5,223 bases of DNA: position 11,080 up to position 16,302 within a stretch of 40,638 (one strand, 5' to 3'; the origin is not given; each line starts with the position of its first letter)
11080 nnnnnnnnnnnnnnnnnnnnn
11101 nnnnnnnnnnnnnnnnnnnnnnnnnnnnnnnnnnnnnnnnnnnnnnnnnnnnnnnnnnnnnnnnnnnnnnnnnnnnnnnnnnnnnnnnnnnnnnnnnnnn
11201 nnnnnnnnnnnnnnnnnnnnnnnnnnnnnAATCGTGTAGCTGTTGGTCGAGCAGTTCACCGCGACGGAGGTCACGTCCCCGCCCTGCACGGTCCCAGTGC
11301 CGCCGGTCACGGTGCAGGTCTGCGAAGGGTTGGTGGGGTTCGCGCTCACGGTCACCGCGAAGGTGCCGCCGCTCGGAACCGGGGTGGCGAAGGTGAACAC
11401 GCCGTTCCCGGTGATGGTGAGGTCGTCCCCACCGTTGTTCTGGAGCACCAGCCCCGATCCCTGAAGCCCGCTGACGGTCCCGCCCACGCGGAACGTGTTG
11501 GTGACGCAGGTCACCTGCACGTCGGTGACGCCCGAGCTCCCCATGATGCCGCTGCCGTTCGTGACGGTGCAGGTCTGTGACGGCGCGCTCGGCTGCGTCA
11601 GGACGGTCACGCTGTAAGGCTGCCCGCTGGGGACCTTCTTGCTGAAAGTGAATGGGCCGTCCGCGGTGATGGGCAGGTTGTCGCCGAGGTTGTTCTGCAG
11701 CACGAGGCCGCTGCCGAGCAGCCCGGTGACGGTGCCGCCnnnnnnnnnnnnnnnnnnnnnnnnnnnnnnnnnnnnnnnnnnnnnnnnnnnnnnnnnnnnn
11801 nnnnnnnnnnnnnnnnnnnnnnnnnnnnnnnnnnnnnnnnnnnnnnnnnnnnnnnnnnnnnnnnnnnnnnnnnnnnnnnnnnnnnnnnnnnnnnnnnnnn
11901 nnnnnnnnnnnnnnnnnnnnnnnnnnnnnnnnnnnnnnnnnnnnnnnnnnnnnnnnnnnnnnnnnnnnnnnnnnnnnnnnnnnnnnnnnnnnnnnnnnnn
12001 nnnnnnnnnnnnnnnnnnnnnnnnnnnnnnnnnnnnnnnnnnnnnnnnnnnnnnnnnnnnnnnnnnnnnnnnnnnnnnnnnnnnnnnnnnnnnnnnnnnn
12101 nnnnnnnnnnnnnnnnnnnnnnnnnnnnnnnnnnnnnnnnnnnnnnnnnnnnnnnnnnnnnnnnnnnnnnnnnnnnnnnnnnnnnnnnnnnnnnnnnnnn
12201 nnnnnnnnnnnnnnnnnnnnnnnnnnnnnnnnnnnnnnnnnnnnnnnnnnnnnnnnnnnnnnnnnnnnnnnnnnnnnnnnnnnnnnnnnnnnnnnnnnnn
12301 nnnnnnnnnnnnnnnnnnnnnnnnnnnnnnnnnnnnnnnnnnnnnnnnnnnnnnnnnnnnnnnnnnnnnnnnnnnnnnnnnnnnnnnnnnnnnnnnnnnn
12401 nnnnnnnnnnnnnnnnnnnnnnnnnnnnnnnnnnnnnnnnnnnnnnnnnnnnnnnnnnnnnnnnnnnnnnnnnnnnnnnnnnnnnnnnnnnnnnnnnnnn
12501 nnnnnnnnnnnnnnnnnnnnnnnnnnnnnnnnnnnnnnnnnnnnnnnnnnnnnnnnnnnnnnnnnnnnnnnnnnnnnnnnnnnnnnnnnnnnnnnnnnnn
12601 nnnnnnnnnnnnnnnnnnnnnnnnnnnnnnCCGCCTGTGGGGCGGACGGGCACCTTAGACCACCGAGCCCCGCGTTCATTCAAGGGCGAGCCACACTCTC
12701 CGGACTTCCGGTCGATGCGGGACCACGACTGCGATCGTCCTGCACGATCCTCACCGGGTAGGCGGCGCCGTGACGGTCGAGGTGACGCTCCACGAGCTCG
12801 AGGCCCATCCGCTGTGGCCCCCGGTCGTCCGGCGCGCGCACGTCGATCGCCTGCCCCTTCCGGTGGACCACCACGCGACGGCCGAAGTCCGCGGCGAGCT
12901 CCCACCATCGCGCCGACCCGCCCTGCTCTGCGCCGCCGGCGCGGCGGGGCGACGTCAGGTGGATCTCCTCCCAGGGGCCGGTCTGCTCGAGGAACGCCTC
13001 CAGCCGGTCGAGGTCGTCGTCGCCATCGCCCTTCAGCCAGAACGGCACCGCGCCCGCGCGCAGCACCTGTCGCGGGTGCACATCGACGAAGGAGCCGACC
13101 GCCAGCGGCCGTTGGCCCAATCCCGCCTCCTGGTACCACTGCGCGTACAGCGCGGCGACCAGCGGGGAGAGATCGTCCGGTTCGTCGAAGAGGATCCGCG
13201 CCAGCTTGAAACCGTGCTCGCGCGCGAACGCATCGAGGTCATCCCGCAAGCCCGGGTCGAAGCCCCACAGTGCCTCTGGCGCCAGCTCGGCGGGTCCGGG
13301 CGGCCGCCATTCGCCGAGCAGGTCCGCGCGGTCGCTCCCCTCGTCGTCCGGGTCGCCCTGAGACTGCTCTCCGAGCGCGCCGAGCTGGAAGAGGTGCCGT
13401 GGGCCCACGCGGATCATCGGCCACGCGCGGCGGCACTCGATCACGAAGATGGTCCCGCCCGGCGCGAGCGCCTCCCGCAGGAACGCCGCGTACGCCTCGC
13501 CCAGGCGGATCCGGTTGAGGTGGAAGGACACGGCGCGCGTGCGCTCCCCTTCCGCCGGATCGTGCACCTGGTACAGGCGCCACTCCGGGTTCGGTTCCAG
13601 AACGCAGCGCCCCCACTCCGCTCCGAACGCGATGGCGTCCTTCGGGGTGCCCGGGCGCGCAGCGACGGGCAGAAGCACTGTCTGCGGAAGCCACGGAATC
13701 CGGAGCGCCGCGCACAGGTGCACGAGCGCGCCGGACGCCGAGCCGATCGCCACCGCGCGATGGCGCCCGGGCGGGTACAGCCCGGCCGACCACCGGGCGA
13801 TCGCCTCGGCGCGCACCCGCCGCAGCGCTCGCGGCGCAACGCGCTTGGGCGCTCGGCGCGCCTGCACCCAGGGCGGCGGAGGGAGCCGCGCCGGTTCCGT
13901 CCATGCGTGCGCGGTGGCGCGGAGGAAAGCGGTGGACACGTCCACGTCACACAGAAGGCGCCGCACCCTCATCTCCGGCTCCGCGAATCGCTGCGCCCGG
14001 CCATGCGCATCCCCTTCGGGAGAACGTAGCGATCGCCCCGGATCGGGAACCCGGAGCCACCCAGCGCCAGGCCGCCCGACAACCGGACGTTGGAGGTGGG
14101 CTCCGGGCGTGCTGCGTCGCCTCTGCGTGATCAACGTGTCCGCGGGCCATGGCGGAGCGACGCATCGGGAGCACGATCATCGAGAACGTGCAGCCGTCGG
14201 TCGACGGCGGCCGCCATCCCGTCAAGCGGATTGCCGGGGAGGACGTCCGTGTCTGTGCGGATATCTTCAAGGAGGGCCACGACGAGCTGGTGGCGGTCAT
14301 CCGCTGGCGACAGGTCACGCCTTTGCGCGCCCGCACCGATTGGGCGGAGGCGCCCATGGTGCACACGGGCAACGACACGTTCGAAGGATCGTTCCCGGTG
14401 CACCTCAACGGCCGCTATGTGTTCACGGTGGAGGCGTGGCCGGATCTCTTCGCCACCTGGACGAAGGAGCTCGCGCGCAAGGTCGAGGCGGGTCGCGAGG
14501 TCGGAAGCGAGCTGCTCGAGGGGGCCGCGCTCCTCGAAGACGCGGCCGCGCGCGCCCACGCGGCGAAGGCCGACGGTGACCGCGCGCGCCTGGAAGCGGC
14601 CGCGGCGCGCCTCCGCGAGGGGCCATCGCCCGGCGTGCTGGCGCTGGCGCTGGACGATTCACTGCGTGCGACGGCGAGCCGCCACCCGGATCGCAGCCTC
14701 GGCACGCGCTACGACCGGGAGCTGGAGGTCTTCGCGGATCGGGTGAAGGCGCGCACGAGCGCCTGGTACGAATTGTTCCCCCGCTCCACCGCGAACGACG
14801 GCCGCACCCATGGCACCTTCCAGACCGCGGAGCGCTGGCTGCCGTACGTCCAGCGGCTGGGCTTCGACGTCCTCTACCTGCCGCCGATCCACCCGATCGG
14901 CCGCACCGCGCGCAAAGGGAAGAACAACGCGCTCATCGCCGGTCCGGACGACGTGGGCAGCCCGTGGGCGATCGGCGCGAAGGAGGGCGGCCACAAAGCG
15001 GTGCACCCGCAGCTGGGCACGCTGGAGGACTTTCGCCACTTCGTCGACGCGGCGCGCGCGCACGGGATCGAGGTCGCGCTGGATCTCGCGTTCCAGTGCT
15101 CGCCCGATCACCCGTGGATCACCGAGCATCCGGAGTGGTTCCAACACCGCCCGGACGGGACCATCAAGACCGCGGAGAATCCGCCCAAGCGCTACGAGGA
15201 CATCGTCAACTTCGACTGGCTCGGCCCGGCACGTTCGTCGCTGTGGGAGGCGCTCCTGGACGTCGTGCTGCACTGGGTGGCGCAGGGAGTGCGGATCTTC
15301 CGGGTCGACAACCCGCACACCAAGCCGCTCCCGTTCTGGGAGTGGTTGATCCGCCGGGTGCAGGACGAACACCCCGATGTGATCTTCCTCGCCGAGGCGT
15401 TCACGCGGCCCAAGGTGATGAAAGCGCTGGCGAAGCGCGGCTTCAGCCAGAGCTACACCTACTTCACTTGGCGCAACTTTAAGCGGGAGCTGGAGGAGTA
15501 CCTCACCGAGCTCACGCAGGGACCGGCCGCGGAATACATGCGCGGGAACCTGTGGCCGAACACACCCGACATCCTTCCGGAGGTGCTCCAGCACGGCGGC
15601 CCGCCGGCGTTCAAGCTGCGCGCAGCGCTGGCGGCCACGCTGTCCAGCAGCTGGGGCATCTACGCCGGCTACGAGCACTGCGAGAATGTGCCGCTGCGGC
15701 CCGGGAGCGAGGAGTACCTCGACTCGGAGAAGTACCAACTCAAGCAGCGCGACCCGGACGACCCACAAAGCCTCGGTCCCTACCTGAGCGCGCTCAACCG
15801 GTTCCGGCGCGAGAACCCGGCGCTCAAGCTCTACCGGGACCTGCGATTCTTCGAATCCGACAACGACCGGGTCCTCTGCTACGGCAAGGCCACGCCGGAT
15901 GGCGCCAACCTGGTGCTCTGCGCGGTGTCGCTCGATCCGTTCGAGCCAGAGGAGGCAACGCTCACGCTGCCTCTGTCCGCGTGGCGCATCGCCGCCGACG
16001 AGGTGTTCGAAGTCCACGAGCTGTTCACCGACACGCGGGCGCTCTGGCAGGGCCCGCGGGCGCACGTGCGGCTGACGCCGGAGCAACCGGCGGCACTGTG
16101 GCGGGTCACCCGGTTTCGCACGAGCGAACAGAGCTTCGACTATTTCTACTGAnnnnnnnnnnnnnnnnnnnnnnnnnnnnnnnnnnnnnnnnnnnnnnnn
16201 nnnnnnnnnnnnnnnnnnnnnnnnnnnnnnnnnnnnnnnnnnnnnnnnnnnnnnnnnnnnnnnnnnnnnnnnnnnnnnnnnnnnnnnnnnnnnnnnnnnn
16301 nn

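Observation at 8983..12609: Lipoprotein built from 12 near-identical ~85-aa two-cysteine beta-sandwich repeats plus a Cys-rich C-terminal domain, immediately upstream of a secreted GH13 amylase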

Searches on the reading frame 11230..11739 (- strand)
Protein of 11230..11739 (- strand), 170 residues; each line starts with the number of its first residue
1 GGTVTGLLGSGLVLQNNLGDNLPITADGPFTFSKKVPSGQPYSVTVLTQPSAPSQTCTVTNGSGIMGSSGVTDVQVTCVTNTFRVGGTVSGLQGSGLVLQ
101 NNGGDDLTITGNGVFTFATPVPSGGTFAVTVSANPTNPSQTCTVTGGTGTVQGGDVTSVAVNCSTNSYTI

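Call 27: predict_structure(alignment_id=A2)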
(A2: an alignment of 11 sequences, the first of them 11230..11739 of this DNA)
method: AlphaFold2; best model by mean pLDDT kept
length: 170 residues; sequences in the alignment: 11
mean_pLDDT: 95.2   pTM: 0.77
mean pLDDT of the five models: 95.2, 95.2, 94.6, 94.6, 94.2
residues with pLDDT >= 90: 156; 70-90: 14; 50-70: 0; < 50: 0
segments of 3 or more residues with pLDDT < 50: none
pLDDT, mean of each block of 10 residues (from residue 1): 95 94 97 93 97 96 93 96 97 95 94 97 96 96 97 94 93
secondary structure, 60 per line:
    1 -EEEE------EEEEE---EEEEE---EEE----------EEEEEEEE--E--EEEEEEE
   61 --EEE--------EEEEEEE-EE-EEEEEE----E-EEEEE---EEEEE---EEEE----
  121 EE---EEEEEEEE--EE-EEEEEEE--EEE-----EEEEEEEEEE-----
elements in order: E2-5 E12-16 E20-24 E28-30 E41-48 E54-60 E63-65 E74-80 E85-90 E97-101 E105-109 E113-116 E126-133 E139-145 E148-150 E156-165

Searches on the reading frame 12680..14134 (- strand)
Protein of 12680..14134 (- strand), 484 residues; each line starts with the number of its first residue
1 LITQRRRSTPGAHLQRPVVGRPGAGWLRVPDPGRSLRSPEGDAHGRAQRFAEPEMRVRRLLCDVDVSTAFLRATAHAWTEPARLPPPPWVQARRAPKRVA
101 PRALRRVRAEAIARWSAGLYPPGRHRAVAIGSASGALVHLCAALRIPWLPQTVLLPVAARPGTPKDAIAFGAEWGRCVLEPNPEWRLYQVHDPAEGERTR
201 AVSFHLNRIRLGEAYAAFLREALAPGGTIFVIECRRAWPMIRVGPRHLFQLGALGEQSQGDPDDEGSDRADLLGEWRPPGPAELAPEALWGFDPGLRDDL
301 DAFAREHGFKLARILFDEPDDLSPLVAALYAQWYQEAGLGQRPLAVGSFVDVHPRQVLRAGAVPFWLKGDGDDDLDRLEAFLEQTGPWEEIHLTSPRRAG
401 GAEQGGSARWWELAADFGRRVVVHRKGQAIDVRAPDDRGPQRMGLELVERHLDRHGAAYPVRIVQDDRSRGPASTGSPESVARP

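Call 19: search_protein_families(library=pfam, proteins=[window:12680-14134:-], max_evalue=0.001)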
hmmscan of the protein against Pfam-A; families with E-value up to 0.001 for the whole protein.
window:12680-14134:- (484 aa): 0 families

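Call 56: find_homologous_proteins(query=window:12680-13972:-)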
Query window:12680-13972:- (430 aa): 68 proteins with E <= 0.001 among 8000 candidates.
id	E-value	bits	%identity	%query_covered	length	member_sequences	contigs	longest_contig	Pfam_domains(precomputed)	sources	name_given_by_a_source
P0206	5.0e-290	980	100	100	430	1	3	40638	-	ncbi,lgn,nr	ncbi:MAG: hypothetical protein IRZ16_10150 [Myxococcaceae bacterium]|nr:hypothetical protein [Myxoco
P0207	1.6e-84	303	43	96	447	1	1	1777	-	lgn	-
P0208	3.4e-82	295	43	86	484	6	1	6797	-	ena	-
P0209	2.9e-79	285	43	84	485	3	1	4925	-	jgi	jgi:hypothetical protein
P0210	2.1e-76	276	44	74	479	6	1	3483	-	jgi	jgi:hypothetical protein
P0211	4.7e-76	275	44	78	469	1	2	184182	-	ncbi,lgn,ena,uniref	ncbi:hypothetical protein [Rhodospirillaceae bacterium SYSU D60014]|uniref:hypothetical protein n=1 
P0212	1.1e-75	273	41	79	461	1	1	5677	-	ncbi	-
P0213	2.0e-75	273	44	69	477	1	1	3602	-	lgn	-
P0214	8.7e-75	271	45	70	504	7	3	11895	-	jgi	jgi:hypothetical protein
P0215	3.3e-74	269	40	83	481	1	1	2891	-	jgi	jgi:hypothetical protein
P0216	1.1e-73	267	38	94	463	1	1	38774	-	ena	-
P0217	2.0e-73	266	44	68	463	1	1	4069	-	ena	-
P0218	2.3e-73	266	38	93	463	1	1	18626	-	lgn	-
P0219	3.9e-73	265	43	78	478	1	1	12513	-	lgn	-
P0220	6.6e-72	261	44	76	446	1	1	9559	-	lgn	-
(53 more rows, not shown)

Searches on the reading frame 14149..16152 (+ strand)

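Call 19: search_protein_families(library=pfam, proteins=[window:14149-16152:+], max_evalue=0.001)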
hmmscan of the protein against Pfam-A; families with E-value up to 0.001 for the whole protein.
window:14149-16152:+ (667 aa): 4 families
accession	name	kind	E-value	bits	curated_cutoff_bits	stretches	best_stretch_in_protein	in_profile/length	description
PF11896.14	GlgE_dom_N_S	-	1.7e-54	185.3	25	1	10-198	4-179/179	Alpha-1,4-glucan:maltose-1-phosphate maltosyltransferase, domain N/S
PF21702.3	GLGE_C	-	5.2e-17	62.3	27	1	567-649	1-83/87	GLGE, C-terminal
PF00128.31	Alpha-amylase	-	5.1e-08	33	22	1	210-329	3-104/446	Alpha amylase, catalytic domain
PF14871.12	GHL6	-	7.6e-05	23.4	35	1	286-345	38-94/132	Hypothetical glycosyl hydrolase 6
